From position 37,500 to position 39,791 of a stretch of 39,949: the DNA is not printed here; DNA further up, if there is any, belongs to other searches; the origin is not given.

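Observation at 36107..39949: [FeFe]-hydrogenase gene followed directly by a hydrogenase-domain histidine kinase, a lone REC and a REC-kinase: candidate H2/redox-sensing multi-step phosphorelay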

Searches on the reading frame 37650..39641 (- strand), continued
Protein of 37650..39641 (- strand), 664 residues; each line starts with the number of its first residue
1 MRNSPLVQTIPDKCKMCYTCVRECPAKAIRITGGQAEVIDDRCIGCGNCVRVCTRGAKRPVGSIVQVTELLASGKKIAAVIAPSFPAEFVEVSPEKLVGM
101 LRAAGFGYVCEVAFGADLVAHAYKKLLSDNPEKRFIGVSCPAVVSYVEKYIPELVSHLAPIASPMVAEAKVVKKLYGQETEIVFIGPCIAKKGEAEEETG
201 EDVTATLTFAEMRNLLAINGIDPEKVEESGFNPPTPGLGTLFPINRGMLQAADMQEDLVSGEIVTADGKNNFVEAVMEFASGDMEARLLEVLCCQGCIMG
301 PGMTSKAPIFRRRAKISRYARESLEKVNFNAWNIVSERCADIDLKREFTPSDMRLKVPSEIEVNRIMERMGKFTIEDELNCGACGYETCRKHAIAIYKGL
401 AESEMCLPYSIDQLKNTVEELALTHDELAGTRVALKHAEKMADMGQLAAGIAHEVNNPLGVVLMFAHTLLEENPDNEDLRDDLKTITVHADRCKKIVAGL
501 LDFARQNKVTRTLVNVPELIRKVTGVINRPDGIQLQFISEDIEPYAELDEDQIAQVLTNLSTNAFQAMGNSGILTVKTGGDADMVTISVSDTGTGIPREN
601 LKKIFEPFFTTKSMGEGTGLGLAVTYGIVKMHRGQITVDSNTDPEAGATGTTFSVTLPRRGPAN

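Call 9: find_homologous_proteins(query=window:37650-39641:-, max_evalue=1e-10)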
Query window:37650-39641:- (664 aa): 7866 proteins with E <= 1e-10 among 8000 candidates; the best 120 are listed.
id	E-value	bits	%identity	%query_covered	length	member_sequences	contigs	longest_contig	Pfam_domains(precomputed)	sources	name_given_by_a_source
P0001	0.0e+0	1363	90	100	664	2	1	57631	PF02906.20,PF04060.19,PF12837.13,PF00037.33,PF02518.32,PF00512.32,PF12838.13,PF25160.2,PF13237.12,PF13187.12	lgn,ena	-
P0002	0.0e+0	1315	85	100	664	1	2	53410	PF02906.20,PF04060.19,PF12837.13,PF00037.33,PF02518.32,PF00512.32,PF12838.13,PF25160.2,PF13237.12,PF13187.12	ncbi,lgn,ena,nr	ncbi:MAG: 4Fe-4S binding protein [Candidatus Sabulitectum sp.]|nr:4Fe-4S binding protein [Candidatus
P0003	0.0e+0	1269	82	100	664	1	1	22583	PF02906.20,PF04060.19,PF12837.13,PF00037.33,PF02518.32,PF00512.32,PF12838.13,PF25160.2,PF13237.12,PF13187.12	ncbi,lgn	-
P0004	0.0e+0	1258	82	100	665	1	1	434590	PF02906.20,PF04060.19,PF12837.13,PF00037.33,PF02518.32,PF00512.32,PF12838.13,PF25160.2,PF13237.12,PF13187.12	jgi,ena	-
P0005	0.0e+0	1222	79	100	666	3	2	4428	PF02906.20,PF04060.19,PF12837.13,PF00037.33,PF02518.32,PF00512.32,PF12838.13,PF25160.2,PF13237.12,PF13187.12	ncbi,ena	-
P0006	0.0e+0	1221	80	100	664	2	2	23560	PF02906.20,PF04060.19,PF12837.13,PF00037.33,PF02518.32,PF00512.32,PF12838.13,PF25160.2,PF13237.12,PF13187.12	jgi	jgi:two-component system NtrC family sensor kinase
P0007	0.0e+0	1210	79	100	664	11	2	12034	PF02906.20,PF04060.19,PF00037.33,PF02518.32,PF00512.32,PF12838.13,PF25160.2,PF13237.12,PF13187.12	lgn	-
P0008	0.0e+0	1196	78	100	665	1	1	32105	PF02906.20,PF04060.19,PF12837.13,PF00037.33,PF02518.32,PF00512.32,PF12838.13,PF25160.2,PF13237.12,PF13187.12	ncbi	-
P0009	0.0e+0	1164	75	99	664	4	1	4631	PF02906.20,PF04060.19,PF12837.13,PF00037.33,PF02518.32,PF00512.32,PF12838.13,PF25160.2,PF13237.12,PF13187.12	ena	-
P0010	0.0e+0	1161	75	99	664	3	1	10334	PF02906.20,PF04060.19,PF12837.13,PF00037.33,PF02518.32,PF00512.32,PF12838.13,PF25160.2,PF13237.12,PF13187.12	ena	-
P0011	0.0e+0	1159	75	99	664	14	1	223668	PF02906.20,PF04060.19,PF12837.13,PF00037.33,PF02518.32,PF00512.32,PF12838.13,PF25160.2,PF13237.12,PF13187.12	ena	-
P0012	0.0e+0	1154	74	100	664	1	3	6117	PF02906.20,PF04060.19,PF12837.13,PF00037.33,PF02518.32,PF00512.32,PF12838.13,PF25160.2,PF13237.12,PF13187.12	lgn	-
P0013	0.0e+0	1153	75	100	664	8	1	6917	PF02906.20,PF12797.13,PF04060.19,PF12837.13,PF00037.33,PF02518.32,PF00512.32,PF12838.13,PF25160.2,PF13237.12,PF13187.12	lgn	-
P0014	0.0e+0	1149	74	100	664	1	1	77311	PF02906.20,PF04060.19,PF12837.13,PF00037.33,PF02518.32,PF00512.32,PF12838.13,PF25160.2,PF13237.12,PF13187.12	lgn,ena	-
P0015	0.0e+0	1135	74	99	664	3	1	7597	PF02906.20,PF04060.19,PF12837.13,PF00037.33,PF02518.32,PF00512.32,PF12838.13,PF25160.2,PF13237.12,PF13187.12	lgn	-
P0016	0.0e+0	1115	71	100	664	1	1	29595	PF02906.20,PF04060.19,PF00037.33,PF02518.32,PF00512.32,PF12838.13,PF25160.2,PF13237.12,PF13187.12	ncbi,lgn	-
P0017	0.0e+0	1113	71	99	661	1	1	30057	PF02906.20,PF04060.19,PF00037.33,PF02518.32,PF00512.32,PF12838.13,PF25160.2,PF13237.12,PF13187.12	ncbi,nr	ncbi:histidine kinase [Candidatus Fermentibacteria bacterium]|nr:MAG: histidine kinase [Candidatus F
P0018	0.0e+0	1108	72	100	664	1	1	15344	PF02906.20,PF04060.19,PF12837.13,PF00037.33,PF02518.32,PF00512.32,PF12838.13,PF25160.2,PF13237.12,PF13187.12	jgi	jgi:iron only hydrogenase large subunit-like protein/nitrogen-specific signal transduction histidine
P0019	1.7e-283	960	65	99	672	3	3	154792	PF02906.20,PF04060.19,PF00037.33,PF02518.32,PF00512.32,PF12838.13,PF13237.12,PF13187.12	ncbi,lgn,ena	-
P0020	1.2e-279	947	65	99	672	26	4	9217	PF02906.20,PF04060.19,PF00037.33,PF02518.32,PF00512.32,PF12838.13,PF13237.12,PF13187.12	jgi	-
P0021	6.6e-279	945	64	99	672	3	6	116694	PF02906.20,PF04060.19,PF00037.33,PF02518.32,PF00512.32,PF12838.13,PF13237.12,PF13187.12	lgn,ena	-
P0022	1.4e-277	940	64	99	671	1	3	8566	PF02906.20,PF04060.19,PF12837.13,PF00037.33,PF02518.32,PF00512.32,PF12838.13,PF25160.2,PF13237.12,PF13187.12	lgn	-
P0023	6.2e-275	932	64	99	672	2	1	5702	PF02906.20,PF04060.19,PF12837.13,PF00037.33,PF02518.32,PF00512.32,PF12838.13,PF25160.2,PF13237.12,PF13187.12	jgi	jgi:iron only hydrogenase large subunit-like protein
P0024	2.1e-272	923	81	74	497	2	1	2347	PF02906.20,PF04060.19,PF00037.33,PF00512.32,PF25160.2,PF13237.12,PF13187.12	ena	-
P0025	4.5e-272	922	62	98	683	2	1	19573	PF02906.20,PF04060.19,PF00037.33,PF02518.32,PF00512.32,PF12838.13,PF13237.12,PF13187.12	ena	-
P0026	1.1e-269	914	62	98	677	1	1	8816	PF02906.20,PF04060.19,PF12837.13,PF00037.33,PF02518.32,PF00512.32,PF12838.13,PF25160.2,PF13237.12,PF13187.12,PF14501.13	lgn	-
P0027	3.8e-266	903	61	99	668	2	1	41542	PF02906.20,PF04060.19,PF00037.33,PF02518.32,PF00512.32,PF12838.13,PF13237.12,PF13187.12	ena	-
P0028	6.2e-266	902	61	97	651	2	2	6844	PF02906.20,PF04060.19,PF00037.33,PF02518.32,PF00512.32,PF12838.13,PF25160.2,PF13237.12,PF13187.12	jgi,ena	-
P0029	1.1e-264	898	60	100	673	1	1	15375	PF02906.20,PF04060.19,PF00037.33,PF02518.32,PF00512.32,PF12838.13,PF13237.12,PF13187.12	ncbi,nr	ncbi:MAG: 4Fe-4S binding protein [Planctomycetes bacterium]|nr:4Fe-4S binding protein [Planctomyceto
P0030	1.7e-264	897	60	99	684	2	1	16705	PF02906.20,PF04060.19,PF12837.13,PF00037.33,PF02518.32,PF00512.32,PF12838.13,PF13237.12,PF13187.12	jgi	jgi:signal transduction histidine kinase/iron only hydrogenase large subunit-like protein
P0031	6.4e-262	889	59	99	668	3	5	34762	PF02906.20,PF04060.19,PF00037.33,PF02518.32,PF00512.32,PF12838.13,PF13237.12,PF13187.12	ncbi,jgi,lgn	-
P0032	6.9e-262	889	60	100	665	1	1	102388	PF02906.20,PF04060.19,PF12837.13,PF00037.33,PF02518.32,PF00512.32,PF12838.13,PF13237.12,PF13187.12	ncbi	-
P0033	3.3e-261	886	60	99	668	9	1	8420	PF02906.20,PF04060.19,PF00037.33,PF02518.32,PF00512.32,PF12838.13,PF13237.12,PF13187.12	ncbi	ncbi:MAG: [Fe-Fe] hydrogenase large subunit C-terminal domain-containing protein [Phycisphaerae bact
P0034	2.3e-260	884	60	100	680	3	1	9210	PF02906.20,PF04060.19,PF00037.33,PF02518.32,PF00512.32,PF12838.13,PF25160.2,PF13237.12,PF13187.12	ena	-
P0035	3.3e-260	883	59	99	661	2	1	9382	PF02906.20,PF04060.19,PF00037.33,PF02518.32,PF00512.32,PF12838.13,PF25160.2,PF13237.12,PF13187.12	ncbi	ncbi:MAG: [Fe-Fe] hydrogenase large subunit C-terminal domain-containing protein [Planctomycetota ba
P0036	4.2e-260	883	60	99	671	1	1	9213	PF02906.20,PF04060.19,PF12837.13,PF00037.33,PF02518.32,PF00512.32,PF12838.13,PF25160.2,PF13237.12,PF13187.12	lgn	-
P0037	9.1e-260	882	57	100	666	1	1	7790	PF02906.20,PF04060.19,PF00037.33,PF02518.32,PF00512.32,PF12838.13,PF25160.2,PF13237.12,PF13187.12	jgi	jgi:signal transduction histidine kinase/iron only hydrogenase large subunit-like protein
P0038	2.0e-259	880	62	97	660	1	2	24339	PF02906.20,PF04060.19,PF00037.33,PF02518.32,PF00512.32,PF12838.13,PF25160.2,PF13237.12,PF13187.12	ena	-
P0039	3.2e-259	880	57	100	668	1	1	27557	PF02906.20,PF04060.19,PF02518.32,PF00512.32,PF12838.13,PF13237.12,PF13187.12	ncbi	-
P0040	4.7e-259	879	59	99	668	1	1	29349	PF02906.20,PF04060.19,PF12837.13,PF00037.33,PF02518.32,PF00512.32,PF12838.13,PF25160.2,PF13237.12,PF13187.12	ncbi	-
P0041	6.0e-259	879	59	100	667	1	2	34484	PF02906.20,PF04060.19,PF00037.33,PF02518.32,PF00512.32,PF12838.13,PF13237.12,PF13187.12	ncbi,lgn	-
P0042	6.0e-259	879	59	99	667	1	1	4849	PF02906.20,PF04060.19,PF00037.33,PF02518.32,PF00512.32,PF12838.13,PF13237.12,PF13187.12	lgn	-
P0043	1.3e-258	878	59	99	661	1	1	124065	PF02906.20,PF04060.19,PF00037.33,PF02518.32,PF00512.32,PF12838.13,PF25160.2,PF13237.12,PF13187.12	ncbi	ncbi:MAG: [Fe-Fe] hydrogenase large subunit C-terminal domain-containing protein [Phycisphaerae bact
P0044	1.9e-258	877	59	100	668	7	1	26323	PF02906.20,PF04060.19,PF12837.13,PF00037.33,PF02518.32,PF00512.32,PF12838.13,PF25160.2,PF13237.12,PF13187.12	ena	-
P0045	4.4e-258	876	60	99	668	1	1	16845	PF02906.20,PF04060.19,PF00037.33,PF02518.32,PF00512.32,PF12838.13,PF13237.12,PF13187.12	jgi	jgi:two-component system NtrC family sensor kinase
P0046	7.4e-258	875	59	100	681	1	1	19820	PF02906.20,PF04060.19,PF00037.33,PF02518.32,PF00512.32,PF12838.13,PF13237.12,PF13187.12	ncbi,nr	ncbi:MAG: 4Fe-4S binding protein [Verrucomicrobia bacterium]|nr:4Fe-4S binding protein [Verrucomicro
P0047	1.5e-257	874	58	99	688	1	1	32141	PF02906.20,PF04060.19,PF00037.33,PF02518.32,PF00512.32,PF12838.13,PF13237.12,PF13187.12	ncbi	ncbi:MAG: [Fe-Fe] hydrogenase large subunit C-terminal domain-containing protein [Phycisphaerae bact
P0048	2.2e-257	874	59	100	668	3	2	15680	PF10090.16,PF02906.20,PF04060.19,PF00037.33,PF02518.32,PF00512.32,PF12838.13,PF25160.2,PF13237.12,PF13187.12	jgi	-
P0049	2.2e-257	874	58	98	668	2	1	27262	PF02906.20,PF04060.19,PF00037.33,PF02518.32,PF00512.32,PF12838.13,PF25160.2,PF13237.12,PF13187.12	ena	-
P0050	7.1e-257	872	58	100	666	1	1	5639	PF02906.20,PF04060.19,PF12837.13,PF00037.33,PF02518.32,PF00512.32,PF12838.13,PF13237.12,PF13187.12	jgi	jgi:iron only hydrogenase large subunit-like protein/nitrogen-specific signal transduction histidine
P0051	8.5e-257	872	60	99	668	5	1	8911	PF02906.20,PF04060.19,PF00037.33,PF02518.32,PF00512.32,PF12838.13,PF13237.12,PF13187.12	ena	-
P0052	1.1e-256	871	57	100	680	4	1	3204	PF14697.12,PF02906.20,PF04060.19,PF00037.33,PF02518.32,PF00512.32,PF12838.13,PF13237.12,PF13187.12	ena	-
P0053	2.1e-256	871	59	99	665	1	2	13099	PF02906.20,PF04060.19,PF00037.33,PF02518.32,PF00512.32,PF12838.13,PF13237.12,PF13187.12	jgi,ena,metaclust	metaclust:\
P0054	2.4e-256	870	61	96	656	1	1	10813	PF02906.20,PF04060.19,PF02518.32,PF00512.32,PF25160.2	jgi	-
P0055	2.4e-256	870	59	99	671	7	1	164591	PF02906.20,PF04060.19,PF00037.33,PF02518.32,PF00512.32,PF12838.13,PF13237.12,PF13187.12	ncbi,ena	-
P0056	2.5e-256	870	58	100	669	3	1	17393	PF02906.20,PF04060.19,PF00037.33,PF02518.32,PF00512.32,PF12838.13,PF13237.12,PF13187.12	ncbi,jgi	jgi:iron only hydrogenase large subunit-like protein/nitrogen-specific signal transduction histidine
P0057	2.6e-256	870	59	99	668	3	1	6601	PF02906.20,PF04060.19,PF12837.13,PF00037.33,PF02518.32,PF00512.32,PF12838.13,PF25160.2,PF13237.12,PF13187.12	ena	-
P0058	2.8e-256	870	58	99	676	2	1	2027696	PF02906.20,PF04060.19,PF02518.32,PF00512.32,PF13237.12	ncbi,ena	-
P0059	3.1e-256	870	59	99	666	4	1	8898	PF02906.20,PF04060.19,PF00037.33,PF02518.32,PF00512.32,PF12838.13,PF25160.2,PF13237.12,PF13187.12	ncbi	-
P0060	3.5e-256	870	59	99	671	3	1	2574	PF02906.20,PF04060.19,PF00037.33,PF02518.32,PF00512.32,PF12838.13,PF25160.2,PF13237.12,PF13187.12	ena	-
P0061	4.5e-256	869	59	99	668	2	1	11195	PF02906.20,PF04060.19,PF12837.13,PF00037.33,PF02518.32,PF00512.32,PF12838.13,PF25160.2,PF13237.12,PF13187.12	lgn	-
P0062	5.3e-256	869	58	99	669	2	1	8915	PF02906.20,PF04060.19,PF00037.33,PF02518.32,PF00512.32,PF12838.13,PF13237.12,PF13187.12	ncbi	-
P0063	5.5e-256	869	58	100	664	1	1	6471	PF02906.20,PF04060.19,PF00037.33,PF02518.32,PF00512.32,PF12838.13,PF13237.12,PF13187.12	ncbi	-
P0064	5.7e-256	869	61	96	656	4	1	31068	PF02906.20,PF04060.19,PF02518.32,PF00512.32,PF25160.2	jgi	-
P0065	6.2e-256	869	58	100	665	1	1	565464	PF02906.20,PF04060.19,PF12837.13,PF00037.33,PF02518.32,PF00512.32,PF12838.13,PF25160.2,PF13237.12,PF13187.12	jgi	jgi:signal transduction histidine kinase/Fe-S-cluster-containing hydrogenase component 2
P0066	7.5e-256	869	58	99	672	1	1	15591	PF02906.20,PF04060.19,PF00037.33,PF02518.32,PF00512.32,PF12838.13,PF13237.12,PF13187.12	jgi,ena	-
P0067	1.1e-255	868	58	99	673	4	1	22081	PF10090.16,PF02906.20,PF04060.19,PF00037.33,PF02518.32,PF00512.32,PF12838.13,PF25160.2,PF13237.12,PF13187.12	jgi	-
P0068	1.2e-255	868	58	100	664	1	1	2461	PF02906.20,PF04060.19,PF00037.33,PF02518.32,PF00512.32,PF12838.13,PF13237.12,PF13187.12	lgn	-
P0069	1.3e-255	868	58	99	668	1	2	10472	PF02906.20,PF04060.19,PF12837.13,PF00037.33,PF02518.32,PF00512.32,PF12838.13,PF13237.12,PF13187.12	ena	-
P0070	1.5e-255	868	60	99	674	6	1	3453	PF02906.20,PF12797.13,PF04060.19,PF12837.13,PF00037.33,PF02518.32,PF00512.32,PF12838.13,PF25160.2,PF13237.12,PF13187.12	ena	-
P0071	1.5e-255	868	59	99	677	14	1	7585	PF02906.20,PF04060.19,PF00037.33,PF02518.32,PF00512.32,PF12838.13,PF25160.2,PF13237.12,PF13187.12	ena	-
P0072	2.1e-255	867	61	96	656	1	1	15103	PF02906.20,PF04060.19,PF02518.32,PF00512.32,PF25160.2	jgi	-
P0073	2.1e-255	867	58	99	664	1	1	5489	PF02906.20,PF04060.19,PF00037.33,PF02518.32,PF00512.32,PF12838.13,PF13237.12,PF13187.12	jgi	jgi:two-component system NtrC family sensor kinase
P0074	2.1e-255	867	58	99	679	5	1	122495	PF02906.20,PF04060.19,PF12837.13,PF00037.33,PF02518.32,PF00512.32,PF12838.13,PF25160.2,PF13237.12,PF13187.12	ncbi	-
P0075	3.0e-255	867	57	99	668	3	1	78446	PF02906.20,PF04060.19,PF00037.33,PF02518.32,PF00512.32,PF12838.13,PF25160.2,PF13237.12,PF13187.12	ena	-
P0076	3.4e-255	867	59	99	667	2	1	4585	PF02906.20,PF04060.19,PF00037.33,PF02518.32,PF00512.32,PF12838.13,PF25160.2,PF13237.12,PF13187.12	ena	-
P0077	3.5e-255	866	61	96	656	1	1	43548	PF02906.20,PF04060.19,PF02518.32,PF00512.32,PF25160.2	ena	-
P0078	4.4e-255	866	57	100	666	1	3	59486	PF02906.20,PF04060.19,PF00037.33,PF02518.32,PF00512.32,PF12838.13,PF25160.2,PF13237.12,PF13187.12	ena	-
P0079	4.6e-255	866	58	99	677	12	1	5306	PF02906.20,PF04060.19,PF00037.33,PF02518.32,PF00512.32,PF12838.13,PF25160.2,PF13237.12,PF13187.12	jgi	-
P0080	6.9e-255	865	58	99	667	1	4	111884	PF02906.20,PF04060.19,PF00037.33,PF02518.32,PF00512.32,PF12838.13,PF13237.12,PF13187.12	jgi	-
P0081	7.9e-255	865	57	100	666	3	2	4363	PF10090.16,PF02906.20,PF04060.19,PF00037.33,PF02518.32,PF00512.32,PF12838.13,PF25160.2,PF13237.12,PF13187.12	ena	-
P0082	8.3e-255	865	59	100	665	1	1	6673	PF02906.20,PF04060.19,PF00037.33,PF02518.32,PF00512.32,PF12838.13,PF13237.12,PF13187.12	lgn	-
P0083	9.9e-255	865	59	99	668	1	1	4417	PF02906.20,PF04060.19,PF00037.33,PF02518.32,PF00512.32,PF12838.13,PF13237.12,PF13187.12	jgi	-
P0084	1.5e-254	864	59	99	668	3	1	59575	PF02906.20,PF04060.19,PF00037.33,PF02518.32,PF00512.32,PF12838.13,PF13237.12,PF13187.12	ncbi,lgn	-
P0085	1.7e-254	864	57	100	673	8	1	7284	PF10090.16,PF02906.20,PF04060.19,PF00037.33,PF02518.32,PF00512.32,PF12838.13,PF25160.2,PF13237.12,PF13187.12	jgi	-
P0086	1.9e-254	864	58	99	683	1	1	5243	PF02906.20,PF04060.19,PF00037.33,PF02518.32,PF00512.32,PF12838.13,PF13237.12,PF13187.12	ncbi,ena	-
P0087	2.1e-254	864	58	99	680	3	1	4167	PF02906.20,PF04060.19,PF00037.33,PF02518.32,PF00512.32,PF12838.13,PF13589.13,PF25160.2,PF13237.12,PF13187.12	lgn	-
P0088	2.3e-254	864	58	99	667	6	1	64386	PF02906.20,PF04060.19,PF00037.33,PF02518.32,PF00512.32,PF12838.13,PF13237.12,PF13187.12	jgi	jgi:iron only hydrogenase large subunit-like protein/nitrogen-specific signal transduction histidine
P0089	3.0e-254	863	58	100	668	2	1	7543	PF02906.20,PF04060.19,PF12837.13,PF00037.33,PF02518.32,PF00512.32,PF25160.2,PF13237.12,PF13187.12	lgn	-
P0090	3.1e-254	863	58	99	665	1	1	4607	PF02906.20,PF04060.19,PF00037.33,PF02518.32,PF00512.32,PF13237.12,PF13187.12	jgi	jgi:signal transduction histidine kinase/iron only hydrogenase large subunit-like protein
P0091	3.4e-254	863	57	99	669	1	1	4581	PF14697.12,PF02906.20,PF04060.19,PF00037.33,PF02518.32,PF00512.32,PF12838.13,PF13237.12,PF13187.12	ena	-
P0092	3.6e-254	863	59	99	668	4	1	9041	PF02906.20,PF04060.19,PF00037.33,PF02518.32,PF00512.32,PF12838.13,PF25160.2,PF13237.12,PF13187.12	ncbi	-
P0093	3.7e-254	863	57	100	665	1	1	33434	PF02906.20,PF04060.19,PF00037.33,PF02518.32,PF00512.32,PF12838.13,PF13237.12,PF13187.12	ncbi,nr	ncbi:MAG: 4Fe-4S binding protein [Candidatus Latescibacteria bacterium]|nr:4Fe-4S binding protein [C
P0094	3.9e-254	863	57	99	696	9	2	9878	PF14697.12,PF12837.13,PF00512.32,PF12838.13,PF02906.20,PF12797.13,PF04060.19,PF00037.33,PF02518.32,PF25160.2,PF13237.12,PF13187.12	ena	-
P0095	4.2e-254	863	57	99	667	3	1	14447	PF02906.20,PF04060.19,PF00037.33,PF02518.32,PF00512.32,PF12838.13,PF13237.12,PF13187.12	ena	-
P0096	8.5e-254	862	58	99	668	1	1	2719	PF02906.20,PF04060.19,PF00037.33,PF02518.32,PF00512.32,PF12838.13,PF25160.2,PF13237.12,PF13187.12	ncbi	-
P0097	9.6e-254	862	57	100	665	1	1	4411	PF02906.20,PF04060.19,PF00037.33,PF02518.32,PF00512.32,PF12838.13,PF13237.12,PF13187.12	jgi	jgi:two-component system NtrC family sensor kinase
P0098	9.9e-254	862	58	99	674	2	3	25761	PF02906.20,PF04060.19,PF02518.32,PF00512.32,PF12838.13,PF25160.2,PF13237.12,PF13187.12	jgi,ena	-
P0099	1.1e-253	861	58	99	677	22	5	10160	PF02906.20,PF04060.19,PF00037.33,PF02518.32,PF00512.32,PF12838.13,PF25160.2,PF13237.12,PF13187.12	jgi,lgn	jgi:two-component system NtrC family sensor kinase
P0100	1.2e-253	861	58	99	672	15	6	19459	PF02906.20,PF04060.19,PF00037.33,PF02518.32,PF00512.32,PF12838.13,PF13237.12,PF13187.12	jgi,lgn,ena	jgi:iron only hydrogenase large subunit-like protein/nitrogen-specific signal transduction histidine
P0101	1.3e-253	861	59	99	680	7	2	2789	PF02906.20,PF04060.19,PF00037.33,PF02518.32,PF00512.32,PF12838.13,PF13237.12,PF13187.12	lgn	-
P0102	1.9e-253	861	59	99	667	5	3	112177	PF10090.16,PF02906.20,PF04060.19,PF00037.33,PF02518.32,PF00512.32,PF12838.13,PF25160.2,PF13237.12,PF13187.12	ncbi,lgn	ncbi:MAG: [Fe-Fe] hydrogenase large subunit C-terminal domain-containing protein [Planctomycetota ba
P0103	3.9e-253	860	59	99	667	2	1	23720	PF02906.20,PF04060.19,PF00037.33,PF02518.32,PF00512.32,PF12838.13,PF25160.2,PF13237.12,PF13187.12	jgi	jgi:signal transduction histidine kinase/iron only hydrogenase large subunit-like protein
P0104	4.0e-253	860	57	99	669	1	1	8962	PF02906.20,PF04060.19,PF12837.13,PF00037.33,PF02518.32,PF00512.32,PF12838.13,PF13237.12,PF13187.12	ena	-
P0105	4.2e-253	860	59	99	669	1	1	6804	PF02906.20,PF04060.19,PF00037.33,PF02518.32,PF00512.32,PF12838.13,PF25160.2,PF13237.12,PF13187.12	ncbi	ncbi:MAG: [Fe-Fe] hydrogenase large subunit C-terminal domain-containing protein [Phycisphaerae bact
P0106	4.9e-253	859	58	99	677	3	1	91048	PF02906.20,PF04060.19,PF00037.33,PF02518.32,PF00512.32,PF12838.13,PF25160.2,PF13237.12,PF13187.12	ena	-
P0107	4.9e-253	859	59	99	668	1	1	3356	PF14697.12,PF02906.20,PF04060.19,PF12837.13,PF00037.33,PF02518.32,PF00512.32,PF12838.13,PF25160.2,PF13237.12,PF13187.12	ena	-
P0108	4.9e-253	859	58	99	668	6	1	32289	PF02906.20,PF04060.19,PF12837.13,PF00037.33,PF02518.32,PF00512.32,PF12838.13,PF13237.12,PF13187.12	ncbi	-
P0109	5.3e-253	859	57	99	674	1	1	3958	PF02906.20,PF04060.19,PF00037.33,PF02518.32,PF00512.32,PF12838.13,PF13237.12,PF13187.12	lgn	-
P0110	5.4e-253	859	57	99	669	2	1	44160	PF02906.20,PF04060.19,PF00037.33,PF02518.32,PF00512.32,PF13237.12,PF13187.12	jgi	jgi:iron only hydrogenase large subunit-like protein/nitrogen-specific signal transduction histidine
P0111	5.7e-253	859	56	99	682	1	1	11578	PF02906.20,PF04060.19,PF02518.32,PF00512.32,PF12838.13,PF13237.12,PF13187.12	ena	-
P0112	5.9e-253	859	58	100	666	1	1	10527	PF02906.20,PF04060.19,PF00037.33,PF02518.32,PF00512.32,PF12838.13,PF25160.2,PF13237.12,PF13187.12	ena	-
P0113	8.3e-253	859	57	100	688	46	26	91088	PF10090.16,PF02906.20,PF04060.19,PF02518.32,PF00512.32,PF13237.12,PF13187.12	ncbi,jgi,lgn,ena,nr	ncbi:MAG TPA: [Fe-Fe] hydrogenase large subunit C-terminal domain-containing protein [Candidatus Hyd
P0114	8.8e-253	859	58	99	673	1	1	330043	PF02906.20,PF04060.19,PF12837.13,PF00037.33,PF02518.32,PF00512.32,PF12838.13,PF13237.12,PF13187.12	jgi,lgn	jgi:signal transduction histidine kinase/ferredoxin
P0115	9.1e-253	858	58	99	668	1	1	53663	PF02906.20,PF04060.19,PF00037.33,PF02518.32,PF00512.32,PF12838.13,PF13237.12,PF13187.12,PF14501.13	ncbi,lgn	-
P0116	1.0e-252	858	58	99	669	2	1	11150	PF02906.20,PF04060.19,PF12837.13,PF00037.33,PF02518.32,PF00512.32,PF12838.13,PF13237.12,PF13187.12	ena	-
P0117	1.3e-252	858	56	99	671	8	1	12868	PF02906.20,PF04060.19,PF00037.33,PF02518.32,PF00512.32,PF12838.13,PF13237.12,PF13187.12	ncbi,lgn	-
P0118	1.4e-252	858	59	99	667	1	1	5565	PF02906.20,PF04060.19,PF00037.33,PF02518.32,PF00512.32,PF12838.13,PF13237.12,PF13187.12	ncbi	-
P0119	1.6e-252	858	59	99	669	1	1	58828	PF02906.20,PF04060.19,PF00037.33,PF02518.32,PF00512.32,PF12838.13,PF25160.2,PF13237.12,PF13187.12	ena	-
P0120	1.6e-252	858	57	99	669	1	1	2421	PF02906.20,PF04060.19,PF00037.33,PF02518.32,PF00512.32,PF12838.13,PF25160.2,PF13237.12,PF13187.12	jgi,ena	-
